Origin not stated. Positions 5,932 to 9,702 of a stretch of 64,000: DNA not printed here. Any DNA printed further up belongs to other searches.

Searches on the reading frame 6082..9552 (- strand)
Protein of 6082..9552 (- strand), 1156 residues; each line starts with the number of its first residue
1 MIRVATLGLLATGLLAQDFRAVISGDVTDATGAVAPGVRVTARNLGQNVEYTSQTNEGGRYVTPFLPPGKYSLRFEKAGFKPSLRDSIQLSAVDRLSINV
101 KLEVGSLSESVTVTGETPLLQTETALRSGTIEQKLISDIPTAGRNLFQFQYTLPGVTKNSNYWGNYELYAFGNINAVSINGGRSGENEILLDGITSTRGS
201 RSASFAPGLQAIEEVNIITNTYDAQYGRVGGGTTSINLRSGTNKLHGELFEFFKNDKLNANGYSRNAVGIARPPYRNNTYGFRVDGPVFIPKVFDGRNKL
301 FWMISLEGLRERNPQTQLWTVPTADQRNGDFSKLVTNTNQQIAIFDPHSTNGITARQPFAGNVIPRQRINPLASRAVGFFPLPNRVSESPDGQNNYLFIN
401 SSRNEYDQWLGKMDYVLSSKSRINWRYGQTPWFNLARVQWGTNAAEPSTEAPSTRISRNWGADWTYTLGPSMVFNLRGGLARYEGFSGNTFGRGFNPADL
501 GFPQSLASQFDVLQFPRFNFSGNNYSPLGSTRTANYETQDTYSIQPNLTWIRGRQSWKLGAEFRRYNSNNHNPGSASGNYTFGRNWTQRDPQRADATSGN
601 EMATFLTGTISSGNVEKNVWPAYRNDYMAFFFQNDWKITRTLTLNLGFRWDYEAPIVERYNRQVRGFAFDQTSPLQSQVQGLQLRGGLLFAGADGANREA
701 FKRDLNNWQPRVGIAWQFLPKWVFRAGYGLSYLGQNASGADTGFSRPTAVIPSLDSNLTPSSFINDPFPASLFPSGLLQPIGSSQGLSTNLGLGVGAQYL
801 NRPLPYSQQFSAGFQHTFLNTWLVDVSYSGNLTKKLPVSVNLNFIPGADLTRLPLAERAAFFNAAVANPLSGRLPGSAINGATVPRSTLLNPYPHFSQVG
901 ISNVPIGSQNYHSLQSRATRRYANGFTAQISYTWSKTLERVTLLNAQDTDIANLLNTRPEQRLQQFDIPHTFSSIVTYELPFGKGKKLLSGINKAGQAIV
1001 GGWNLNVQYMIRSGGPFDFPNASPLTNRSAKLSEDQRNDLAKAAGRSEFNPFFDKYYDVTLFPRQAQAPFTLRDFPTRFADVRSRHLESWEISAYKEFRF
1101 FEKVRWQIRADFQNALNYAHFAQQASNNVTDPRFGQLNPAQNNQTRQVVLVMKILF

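Call 7: search_protein_families(library=pfam, proteins=[window:6082-9552:-], max_evalue=0.001)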
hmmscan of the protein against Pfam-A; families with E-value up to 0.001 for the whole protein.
window:6082-9552:- (1156 aa): 4 families
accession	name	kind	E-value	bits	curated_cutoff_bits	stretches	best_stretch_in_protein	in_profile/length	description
PF25183.1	OMP_b-brl_4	-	1.3e-183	613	30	1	238-1148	2-837/838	Outer membrane beta barrel domain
PF13620.12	CarboxypepD_reg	-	5.6e-18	65.5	32.3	1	23-103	2-82/82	Carboxypeptidase regulatory-like domain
PF00593.30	TonB_dep_Rec_b-barrel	-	2.9e-05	24.6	27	1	508-899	34-315/436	TonB dependent receptor-like, beta-barrel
PF13715.12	CarbopepD_reg_2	-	0.00036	20.9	32.2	1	23-106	1-80/88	CarboxypepD_reg-like domain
